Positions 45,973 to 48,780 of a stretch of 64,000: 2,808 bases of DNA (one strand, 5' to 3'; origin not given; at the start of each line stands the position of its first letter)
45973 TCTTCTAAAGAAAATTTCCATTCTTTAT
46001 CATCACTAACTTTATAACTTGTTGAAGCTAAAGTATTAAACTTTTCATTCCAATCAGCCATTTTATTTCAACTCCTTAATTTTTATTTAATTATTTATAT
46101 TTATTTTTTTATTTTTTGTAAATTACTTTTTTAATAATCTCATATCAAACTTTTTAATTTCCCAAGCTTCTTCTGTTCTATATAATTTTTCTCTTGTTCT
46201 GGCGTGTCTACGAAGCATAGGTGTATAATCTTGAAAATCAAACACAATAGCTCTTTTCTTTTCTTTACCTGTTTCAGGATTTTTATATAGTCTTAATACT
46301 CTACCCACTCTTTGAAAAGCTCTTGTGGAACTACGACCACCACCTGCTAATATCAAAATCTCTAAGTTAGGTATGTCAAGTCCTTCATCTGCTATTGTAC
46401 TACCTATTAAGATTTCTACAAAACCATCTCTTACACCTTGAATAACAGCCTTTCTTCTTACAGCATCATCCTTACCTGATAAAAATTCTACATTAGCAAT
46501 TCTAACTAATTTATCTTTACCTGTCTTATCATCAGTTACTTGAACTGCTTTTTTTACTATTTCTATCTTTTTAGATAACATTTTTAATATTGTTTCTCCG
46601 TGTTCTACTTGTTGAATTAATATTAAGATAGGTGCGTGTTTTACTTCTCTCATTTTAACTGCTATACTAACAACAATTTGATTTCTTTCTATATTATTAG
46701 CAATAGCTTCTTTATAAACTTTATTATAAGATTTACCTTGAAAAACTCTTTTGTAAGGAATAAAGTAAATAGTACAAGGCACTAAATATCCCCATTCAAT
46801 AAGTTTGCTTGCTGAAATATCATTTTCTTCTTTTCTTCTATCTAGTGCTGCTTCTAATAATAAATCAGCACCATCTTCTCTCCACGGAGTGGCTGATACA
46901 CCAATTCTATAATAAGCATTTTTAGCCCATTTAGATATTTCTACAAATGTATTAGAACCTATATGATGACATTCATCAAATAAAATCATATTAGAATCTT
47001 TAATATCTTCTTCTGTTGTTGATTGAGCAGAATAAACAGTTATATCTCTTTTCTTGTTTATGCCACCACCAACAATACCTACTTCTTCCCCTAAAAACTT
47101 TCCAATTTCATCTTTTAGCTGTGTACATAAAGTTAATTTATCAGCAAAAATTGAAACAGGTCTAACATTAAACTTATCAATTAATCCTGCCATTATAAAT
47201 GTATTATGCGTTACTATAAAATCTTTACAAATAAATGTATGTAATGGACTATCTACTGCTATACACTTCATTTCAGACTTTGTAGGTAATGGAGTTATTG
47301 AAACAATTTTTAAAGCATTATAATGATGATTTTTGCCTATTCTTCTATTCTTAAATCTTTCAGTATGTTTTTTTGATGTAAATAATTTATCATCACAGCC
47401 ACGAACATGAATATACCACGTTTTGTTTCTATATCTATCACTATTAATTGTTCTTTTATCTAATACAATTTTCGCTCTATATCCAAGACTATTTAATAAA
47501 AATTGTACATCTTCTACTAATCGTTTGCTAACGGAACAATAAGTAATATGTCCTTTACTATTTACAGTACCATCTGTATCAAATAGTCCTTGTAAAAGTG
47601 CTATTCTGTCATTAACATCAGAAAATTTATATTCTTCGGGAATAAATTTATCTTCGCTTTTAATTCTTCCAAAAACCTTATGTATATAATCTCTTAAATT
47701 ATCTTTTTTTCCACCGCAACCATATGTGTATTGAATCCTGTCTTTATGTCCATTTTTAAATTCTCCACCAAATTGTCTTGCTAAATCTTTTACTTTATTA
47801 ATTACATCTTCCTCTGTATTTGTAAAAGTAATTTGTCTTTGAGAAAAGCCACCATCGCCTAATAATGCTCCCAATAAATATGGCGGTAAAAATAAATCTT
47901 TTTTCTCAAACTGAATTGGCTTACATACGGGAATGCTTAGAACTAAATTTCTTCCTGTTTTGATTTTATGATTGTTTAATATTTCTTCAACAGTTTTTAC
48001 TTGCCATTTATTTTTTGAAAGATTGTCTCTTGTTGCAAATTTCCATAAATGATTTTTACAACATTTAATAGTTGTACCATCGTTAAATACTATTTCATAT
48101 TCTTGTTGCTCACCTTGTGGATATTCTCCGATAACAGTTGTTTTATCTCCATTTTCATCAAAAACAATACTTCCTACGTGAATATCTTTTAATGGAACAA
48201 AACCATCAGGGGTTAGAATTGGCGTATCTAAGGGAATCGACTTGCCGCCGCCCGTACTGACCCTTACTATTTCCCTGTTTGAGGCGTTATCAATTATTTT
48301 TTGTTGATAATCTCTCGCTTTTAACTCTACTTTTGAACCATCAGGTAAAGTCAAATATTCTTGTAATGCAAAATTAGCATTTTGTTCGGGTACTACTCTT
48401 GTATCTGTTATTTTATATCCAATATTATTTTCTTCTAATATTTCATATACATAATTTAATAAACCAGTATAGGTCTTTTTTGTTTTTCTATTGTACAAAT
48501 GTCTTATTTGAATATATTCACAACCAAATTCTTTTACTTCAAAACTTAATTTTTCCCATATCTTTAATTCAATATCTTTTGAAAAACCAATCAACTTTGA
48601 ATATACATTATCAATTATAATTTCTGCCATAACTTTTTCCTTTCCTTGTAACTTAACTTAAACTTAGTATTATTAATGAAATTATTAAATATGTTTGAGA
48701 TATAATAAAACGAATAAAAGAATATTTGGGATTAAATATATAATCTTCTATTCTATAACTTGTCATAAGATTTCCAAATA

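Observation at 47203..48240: Full-length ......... intein splits the Walker A lysine-threonine of a phage SF2 helicase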

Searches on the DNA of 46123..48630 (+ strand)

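Call 5: search_dna_similar(query=window:46123-48630:+, collection=phages, mode=near, max_rows=20)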
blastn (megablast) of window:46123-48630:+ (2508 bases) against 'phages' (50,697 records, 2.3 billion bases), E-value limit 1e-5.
No match.
